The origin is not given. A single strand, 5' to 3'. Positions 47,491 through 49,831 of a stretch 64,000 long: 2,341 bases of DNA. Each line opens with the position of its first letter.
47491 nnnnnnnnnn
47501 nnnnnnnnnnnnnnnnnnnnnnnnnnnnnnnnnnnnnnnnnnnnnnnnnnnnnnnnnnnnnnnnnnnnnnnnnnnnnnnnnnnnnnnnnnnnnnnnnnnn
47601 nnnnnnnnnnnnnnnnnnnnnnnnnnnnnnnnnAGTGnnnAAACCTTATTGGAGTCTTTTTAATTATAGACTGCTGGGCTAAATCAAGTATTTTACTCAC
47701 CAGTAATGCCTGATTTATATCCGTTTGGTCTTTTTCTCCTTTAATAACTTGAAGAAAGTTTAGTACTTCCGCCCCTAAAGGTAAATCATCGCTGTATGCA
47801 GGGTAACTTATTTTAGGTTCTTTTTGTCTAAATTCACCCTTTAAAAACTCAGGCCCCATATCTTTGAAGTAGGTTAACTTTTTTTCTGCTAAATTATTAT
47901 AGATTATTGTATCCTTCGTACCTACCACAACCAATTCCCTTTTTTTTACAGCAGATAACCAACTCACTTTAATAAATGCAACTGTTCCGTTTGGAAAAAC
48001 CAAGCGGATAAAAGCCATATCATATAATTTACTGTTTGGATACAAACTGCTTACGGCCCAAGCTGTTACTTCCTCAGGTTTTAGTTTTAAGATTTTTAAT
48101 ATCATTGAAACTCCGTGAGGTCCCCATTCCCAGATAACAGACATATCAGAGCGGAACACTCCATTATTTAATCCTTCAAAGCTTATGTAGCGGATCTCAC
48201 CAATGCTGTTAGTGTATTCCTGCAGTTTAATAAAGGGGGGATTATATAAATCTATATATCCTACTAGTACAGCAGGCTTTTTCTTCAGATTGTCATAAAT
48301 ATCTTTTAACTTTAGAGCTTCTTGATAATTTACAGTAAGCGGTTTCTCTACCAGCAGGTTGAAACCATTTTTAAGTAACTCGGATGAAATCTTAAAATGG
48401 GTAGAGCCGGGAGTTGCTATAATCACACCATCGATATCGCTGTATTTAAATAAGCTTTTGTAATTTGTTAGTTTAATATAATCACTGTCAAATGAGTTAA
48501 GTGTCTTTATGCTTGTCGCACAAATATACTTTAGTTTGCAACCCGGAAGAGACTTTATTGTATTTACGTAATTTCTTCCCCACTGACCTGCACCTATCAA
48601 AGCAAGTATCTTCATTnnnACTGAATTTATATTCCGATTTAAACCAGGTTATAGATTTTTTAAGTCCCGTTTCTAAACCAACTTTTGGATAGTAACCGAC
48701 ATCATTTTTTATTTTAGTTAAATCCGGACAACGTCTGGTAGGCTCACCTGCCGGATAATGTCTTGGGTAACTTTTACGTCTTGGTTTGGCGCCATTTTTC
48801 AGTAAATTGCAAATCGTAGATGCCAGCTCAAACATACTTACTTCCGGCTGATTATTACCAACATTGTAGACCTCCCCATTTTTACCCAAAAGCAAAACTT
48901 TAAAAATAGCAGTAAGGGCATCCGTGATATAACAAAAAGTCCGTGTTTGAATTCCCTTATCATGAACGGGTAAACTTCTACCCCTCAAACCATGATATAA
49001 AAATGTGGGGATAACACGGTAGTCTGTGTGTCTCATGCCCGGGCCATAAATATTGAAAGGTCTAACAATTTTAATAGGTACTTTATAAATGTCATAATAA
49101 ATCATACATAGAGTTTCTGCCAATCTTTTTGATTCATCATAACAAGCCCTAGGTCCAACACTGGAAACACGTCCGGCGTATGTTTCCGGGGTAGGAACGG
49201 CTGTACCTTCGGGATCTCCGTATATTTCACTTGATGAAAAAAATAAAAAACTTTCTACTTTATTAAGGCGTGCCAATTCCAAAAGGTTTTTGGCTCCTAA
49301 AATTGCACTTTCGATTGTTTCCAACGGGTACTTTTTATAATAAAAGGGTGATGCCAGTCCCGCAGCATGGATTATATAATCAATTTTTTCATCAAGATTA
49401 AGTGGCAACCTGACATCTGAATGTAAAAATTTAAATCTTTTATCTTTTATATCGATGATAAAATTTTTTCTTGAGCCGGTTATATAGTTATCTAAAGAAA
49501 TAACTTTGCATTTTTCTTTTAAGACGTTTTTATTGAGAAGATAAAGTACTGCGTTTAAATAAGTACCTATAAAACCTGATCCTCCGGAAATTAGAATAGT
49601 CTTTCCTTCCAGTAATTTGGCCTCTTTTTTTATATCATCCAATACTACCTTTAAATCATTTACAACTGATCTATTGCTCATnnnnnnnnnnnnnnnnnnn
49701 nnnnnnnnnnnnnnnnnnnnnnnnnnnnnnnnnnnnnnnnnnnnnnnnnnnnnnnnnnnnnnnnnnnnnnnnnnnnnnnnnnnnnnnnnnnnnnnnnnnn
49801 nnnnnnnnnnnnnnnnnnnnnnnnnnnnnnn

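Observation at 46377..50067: Operon for a branched, C-methylated deoxy/keto-sugar: cupin isomerase, UXS-like SDR, Gfo/Idh/MocA oxidoreductase and TylCIII-type C-methyltransferase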

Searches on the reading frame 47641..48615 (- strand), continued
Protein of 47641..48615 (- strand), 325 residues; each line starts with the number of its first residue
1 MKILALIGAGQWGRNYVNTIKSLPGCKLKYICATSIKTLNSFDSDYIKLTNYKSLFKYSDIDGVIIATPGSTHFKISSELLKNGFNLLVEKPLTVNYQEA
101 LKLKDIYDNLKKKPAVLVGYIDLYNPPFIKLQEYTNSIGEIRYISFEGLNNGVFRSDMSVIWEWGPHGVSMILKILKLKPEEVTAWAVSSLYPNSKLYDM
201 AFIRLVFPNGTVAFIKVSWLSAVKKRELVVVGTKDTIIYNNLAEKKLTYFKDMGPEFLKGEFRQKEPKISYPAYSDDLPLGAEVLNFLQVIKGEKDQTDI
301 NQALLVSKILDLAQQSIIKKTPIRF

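Call 71: find_encoding_contigs(protein=P0151, flank=7000, max_places=1)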
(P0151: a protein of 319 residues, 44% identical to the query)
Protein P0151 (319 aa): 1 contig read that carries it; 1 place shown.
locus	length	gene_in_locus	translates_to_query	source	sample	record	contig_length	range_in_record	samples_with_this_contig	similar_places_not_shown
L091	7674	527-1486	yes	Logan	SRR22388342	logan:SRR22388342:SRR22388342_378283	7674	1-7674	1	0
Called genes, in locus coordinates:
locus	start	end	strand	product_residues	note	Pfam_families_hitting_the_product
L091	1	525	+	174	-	?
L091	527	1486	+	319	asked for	PF01408:GFO_IDH_MocA, PF22725:GFO_IDH_MocA_C3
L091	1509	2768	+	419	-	PF08421:Methyltransf_13, PF13489:Methyltransf_23, PF08242:Methyltransf_12 (faint), PF08484:Methyltransf_14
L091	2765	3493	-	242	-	-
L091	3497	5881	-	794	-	-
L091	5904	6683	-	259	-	PF00535:Glycos_transf_2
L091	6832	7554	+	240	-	PF01209:Ubie_methyltran (weak), PF05219:DREV (faint), PF13489:Methyltransf_23, PF05401:NodS, PF08241:Methyltransf_11, PF08242:Methyltransf_12, PF13649:Methyltransf_25, PF13847:Methyltransf_31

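Call 72: find_encoding_contigs(protein=P0152, flank=7000, max_places=1)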
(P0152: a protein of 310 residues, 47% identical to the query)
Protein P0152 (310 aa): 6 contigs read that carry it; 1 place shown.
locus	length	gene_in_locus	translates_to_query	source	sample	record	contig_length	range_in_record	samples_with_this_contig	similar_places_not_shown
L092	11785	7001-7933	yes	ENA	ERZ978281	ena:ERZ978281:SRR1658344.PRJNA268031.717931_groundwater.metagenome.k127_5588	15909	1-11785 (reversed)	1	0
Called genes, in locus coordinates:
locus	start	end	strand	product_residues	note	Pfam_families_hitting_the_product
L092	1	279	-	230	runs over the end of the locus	PF00535:Glycos_transf_2, PF10111:Glyco_tranf_2_2, PF13641:Glyco_tranf_2_3 (weak)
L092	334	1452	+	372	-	PF13477:Glyco_trans_4_2 (faint), PF13439:Glyco_transf_4, PF13579:Glyco_trans_4_4, PF20706:GT4-conflict, PF00534:Glycos_transf_1, PF13692:Glyco_trans_1_4, PF13524:Glyco_trans_1_2 (weak)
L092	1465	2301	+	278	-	PF00535:Glycos_transf_2, PF10111:Glyco_tranf_2_2 (faint), PF13641:Glyco_tranf_2_3 (weak)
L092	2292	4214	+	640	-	-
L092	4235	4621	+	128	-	PF05523:FdtA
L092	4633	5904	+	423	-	PF08421:Methyltransf_13, PF13489:Methyltransf_23, PF08241:Methyltransf_11 (weak), PF08242:Methyltransf_12 (weak), PF08484:Methyltransf_14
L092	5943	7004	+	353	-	PF01073:3Beta_HSD, PF01370:Epimerase, PF02719:Polysacc_synt_2 (faint), PF16363:GDP_Man_Dehyd, PF07993:NAD_binding_4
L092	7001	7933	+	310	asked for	PF01408:GFO_IDH_MocA, PF22725:GFO_IDH_MocA_C3 (weak)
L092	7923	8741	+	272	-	PF01209:Ubie_methyltran, PF02353:CMAS, PF03141:Methyltransf_29, PF13489:Methyltransf_23, PF05175:MTS, PF07021:MetW, PF13847:Methyltransf_31, PF08241:Methyltransf_11, +6 more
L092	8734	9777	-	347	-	PF01073:3Beta_HSD, PF01370:Epimerase, PF02719:Polysacc_synt_2, PF04321:RmlD_sub_bind, PF05368:NmrA, PF16363:GDP_Man_Dehyd, PF07993:NAD_binding_4 (weak), PF13460:NAD_binding_10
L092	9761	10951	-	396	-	PF02350:Epimerase_2, PF13439:Glyco_transf_4 (weak)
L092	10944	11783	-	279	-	?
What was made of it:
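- L092 also has a UDP-GlcNAc 2-epimerase about 2 kb from the module (call 72).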

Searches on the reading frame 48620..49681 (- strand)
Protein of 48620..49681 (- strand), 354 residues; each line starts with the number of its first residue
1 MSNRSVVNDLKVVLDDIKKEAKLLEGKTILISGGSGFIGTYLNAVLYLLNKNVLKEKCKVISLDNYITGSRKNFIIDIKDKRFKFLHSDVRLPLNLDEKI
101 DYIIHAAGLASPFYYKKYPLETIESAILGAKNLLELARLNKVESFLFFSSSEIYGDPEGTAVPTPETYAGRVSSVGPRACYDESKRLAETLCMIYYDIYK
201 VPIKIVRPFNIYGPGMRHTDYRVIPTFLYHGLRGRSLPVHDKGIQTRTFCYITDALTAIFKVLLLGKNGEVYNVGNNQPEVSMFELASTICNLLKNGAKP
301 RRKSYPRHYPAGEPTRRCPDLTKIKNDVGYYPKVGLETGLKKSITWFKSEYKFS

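Call 3: search_protein_families(library=pfam, proteins=[window:48620-49681:-], max_evalue=0.01)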
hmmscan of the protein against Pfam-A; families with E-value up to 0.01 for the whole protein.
window:48620-49681:- (354 aa): 5 families
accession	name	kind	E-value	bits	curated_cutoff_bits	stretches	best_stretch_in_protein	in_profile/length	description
PF01370.27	Epimerase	-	1e-42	146.6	20.9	1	29-275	1-240/240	NAD dependent epimerase/dehydratase family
PF16363.11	GDP_Man_Dehyd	-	5e-34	118.7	27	1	30-342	1-331/332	GDP-mannose 4,6 dehydratase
PF01073.25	3Beta_HSD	-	4.4e-12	46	22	1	30-220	1-190/280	3-beta hydroxysteroid dehydrogenase/isomerase family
PF02719.21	Polysacc_synt_2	-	1.5e-11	44.5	20.2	2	29-150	1-128/293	Polysaccharide biosynthesis protein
PF07993.18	NAD_binding_4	-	2.2e-09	37.3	20.1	1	95-215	84-214/258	Male sterility protein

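Call 4: search_protein_families(library=ncbifam, proteins=[window:48620-49681:-], max_evalue=0.01)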
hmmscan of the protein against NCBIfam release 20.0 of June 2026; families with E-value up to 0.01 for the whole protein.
window:48620-49681:- (354 aa): 20 families
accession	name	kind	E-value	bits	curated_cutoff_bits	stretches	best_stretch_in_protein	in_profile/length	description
TIGR01181.1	dTDP_gluc_dehyt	equivalog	5.3e-40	137.5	365.1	1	29-350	2-314/321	dTDP-glucose 4,6-dehydratase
NF007490.0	PRK10084.1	subfamily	6.1e-29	101.1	649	1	29-351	3-338/361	dTDP-glucose 4,6-dehydratase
TIGR04180.1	EDH_00030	hypoth_equivalog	1.1e-28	100.2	475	1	29-333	1-295/297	NAD-dependent 4,6-dehydratase LegB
NF007582.0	PRK10217.1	equivalog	9.7e-26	90.7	698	1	27-349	2-333/355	dTDP-glucose 4,6-dehydratase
NF011728.1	PRK15181.1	equivalog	4.6e-24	85.1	760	1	23-348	12-338/348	Vi polysaccharide biosynthesis UDP-N-acetylglucosaminuronic acid C-4 epimerase TviC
NF008872.0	PRK11908.1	equivalog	8.3e-23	81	294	1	27-349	2-337/349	bifunctional UDP-4-keto-pentose/UDP-xylose synthase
TIGR01179.1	galE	equivalog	1.2e-20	73.7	262.3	2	29-216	2-181/332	UDP-glucose 4-epimerase GalE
NF005998.1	PRK08125.1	equivalog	7.6e-18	64.2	777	1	18-307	307-596/649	bifunctional UDP-4-amino-4-deoxy-L-arabinose formyltransferase/UDP-glucuronic acid oxidase ArnA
TIGR02197.1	heptose_epim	equivalog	3.5e-16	59.3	274.6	1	29-349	1-315/316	ADP-glyceromanno-heptose 6-epimerase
NF047922.1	GDPFucSynFcl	equivalog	1.7e-12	47.4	500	1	97-350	51-304/308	GDP-L-fucose synthase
NF007956.0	PRK10675.1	subfamily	3.2e-11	42.9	394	1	29-192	3-160/338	UDP-glucose 4-epimerase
TIGR04130.1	FnlA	equivalog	2.6e-10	39.7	730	1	24-150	2-124/337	UDP-N-acetylglucosamine 4,6-dehydratase/5-epimerase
TIGR03589.1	PseB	equivalog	1.7e-09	37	407.75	1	24-149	2-124/324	UDP-N-acetylglucosamine 4,6-dehydratase (inverting)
TIGR02622.1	CDP_4_6_dhtase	equivalog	2.7e-09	36.6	278.45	1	25-352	3-335/352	CDP-glucose 4,6-dehydratase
TIGR01746.1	Thioester-redct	subfamily_domain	1.3e-08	34.5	213.35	1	95-290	84-277/371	thioester reductase domain-containing protein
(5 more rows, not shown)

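Call 8: search_solved_structures(query=window:48620-49681:-, max_evalue=1e-20)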
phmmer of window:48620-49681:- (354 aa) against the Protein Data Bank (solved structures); distinct sequences matched with E-value up to 1e-20: 20.
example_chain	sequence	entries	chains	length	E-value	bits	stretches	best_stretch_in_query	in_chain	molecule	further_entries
2b69_A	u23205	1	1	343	8e-56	192.9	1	26-353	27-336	UDP-glucuronate decarboxylase 1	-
4gll_A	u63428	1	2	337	8.7e-56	192.8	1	26-353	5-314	UDP-glucuronic acid decarboxylase 1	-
4m55_A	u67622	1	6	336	4.6e-55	190.4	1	26-353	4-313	UDP-glucuronic acid decarboxylase 1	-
4lk3_A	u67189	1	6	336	6.3e-55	190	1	26-353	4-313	UDP-glucuronic acid decarboxylase 1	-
6bi4_A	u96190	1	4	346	1.8e-29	106.3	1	27-349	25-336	dTDP-glucose 4,6-dehydratase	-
8vr2_A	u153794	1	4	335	1.9e-28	102.9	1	24-349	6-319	NAD-dependent epimerase/dehydratase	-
1g1a_A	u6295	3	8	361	1.1e-27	100.4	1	29-349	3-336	DTDP-D-GLUCOSE 4,6-DEHYDRATASE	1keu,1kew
1bxk_A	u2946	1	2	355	1.1e-26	97.2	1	28-349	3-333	PROTEIN (DTDP-GLUCOSE 4,6-DEHYDRATASE)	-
8v4g_A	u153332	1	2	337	1.6e-26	96.5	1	10-293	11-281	Putative nucleotide sugar dehydratase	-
8v4h_A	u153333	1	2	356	2e-26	96.3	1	10-293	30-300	Putative nucleotide sugar dehydratase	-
2hun_A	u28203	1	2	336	9.4e-25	90.7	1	28-348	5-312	336aa long hypothetical dTDP-glucose 4,6-dehydratase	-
6zl6_A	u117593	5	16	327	1.5e-24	90.1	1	29-352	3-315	Epimerase domain-containing protein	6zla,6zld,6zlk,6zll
6zlj_A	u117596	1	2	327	4.4e-24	88.5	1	29-352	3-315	Epimerase domain-containing protein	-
6pmh_A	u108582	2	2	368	8.5e-24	87.6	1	18-351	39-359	UDP-glucose 4-epimerase related protein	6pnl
1sb8_A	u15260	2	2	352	8.8e-24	87.5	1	16-347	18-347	wbpP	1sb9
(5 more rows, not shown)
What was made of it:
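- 48617..49681 (-): 354-aa extended SDR of the UDP-glucuronate decarboxylase (UXS/ArnA) type. PDB best hit is human UXS1 at 193 bits, against 106 bits for the best 4,6-dehydratase (call 8).
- On UDP-glucuronate decarboxylase (UXS/ArnA/EvdS6-type extended SDR): The closest solved structure is still hUXS1 (193 bits; call 8).
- On NDP-hexose 4,6-dehydratase (RmlB/Gmd type): Dehydratase structures score about half as high as UXS1 (call 8).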

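Call 39: search_solved_structures(query=window:48620-49681:-, max_evalue=1e-50, show_alignments=1)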
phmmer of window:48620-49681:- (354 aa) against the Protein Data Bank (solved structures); distinct sequences matched with E-value up to 1e-50: 4.
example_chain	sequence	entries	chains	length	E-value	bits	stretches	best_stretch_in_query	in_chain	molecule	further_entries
2b69_A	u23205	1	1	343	8e-56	192.9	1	26-353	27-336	UDP-glucuronate decarboxylase 1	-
4gll_A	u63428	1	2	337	8.7e-56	192.8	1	26-353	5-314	UDP-glucuronic acid decarboxylase 1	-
4m55_A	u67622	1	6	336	4.6e-55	190.4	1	26-353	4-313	UDP-glucuronic acid decarboxylase 1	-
4lk3_A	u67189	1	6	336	6.3e-55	190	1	26-353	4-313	UDP-glucuronic acid decarboxylase 1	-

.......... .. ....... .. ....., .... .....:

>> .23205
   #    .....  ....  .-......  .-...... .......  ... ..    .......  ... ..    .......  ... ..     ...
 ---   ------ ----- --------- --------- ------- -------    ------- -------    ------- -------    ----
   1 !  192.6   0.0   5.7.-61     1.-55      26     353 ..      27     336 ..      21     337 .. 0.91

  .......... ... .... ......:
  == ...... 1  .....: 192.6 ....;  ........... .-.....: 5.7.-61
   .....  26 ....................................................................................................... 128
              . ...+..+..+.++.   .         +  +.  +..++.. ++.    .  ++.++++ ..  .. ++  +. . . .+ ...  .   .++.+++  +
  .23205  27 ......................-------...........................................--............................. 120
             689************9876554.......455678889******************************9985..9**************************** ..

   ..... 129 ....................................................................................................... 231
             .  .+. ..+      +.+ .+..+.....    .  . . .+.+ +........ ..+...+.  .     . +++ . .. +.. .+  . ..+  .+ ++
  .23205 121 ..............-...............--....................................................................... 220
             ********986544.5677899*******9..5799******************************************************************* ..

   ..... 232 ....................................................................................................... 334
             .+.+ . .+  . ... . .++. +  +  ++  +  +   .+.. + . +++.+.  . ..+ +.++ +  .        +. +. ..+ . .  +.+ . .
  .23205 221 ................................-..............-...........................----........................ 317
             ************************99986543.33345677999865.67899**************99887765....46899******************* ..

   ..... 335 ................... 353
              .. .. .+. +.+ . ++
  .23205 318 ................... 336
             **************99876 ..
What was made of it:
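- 48617..49681 (-): The alignment to hUXS1 shows SSSE/STSE, YDESK/YDEGK, FNIYGP/FNTFGP and QTRTF/QTRAF (call 39).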
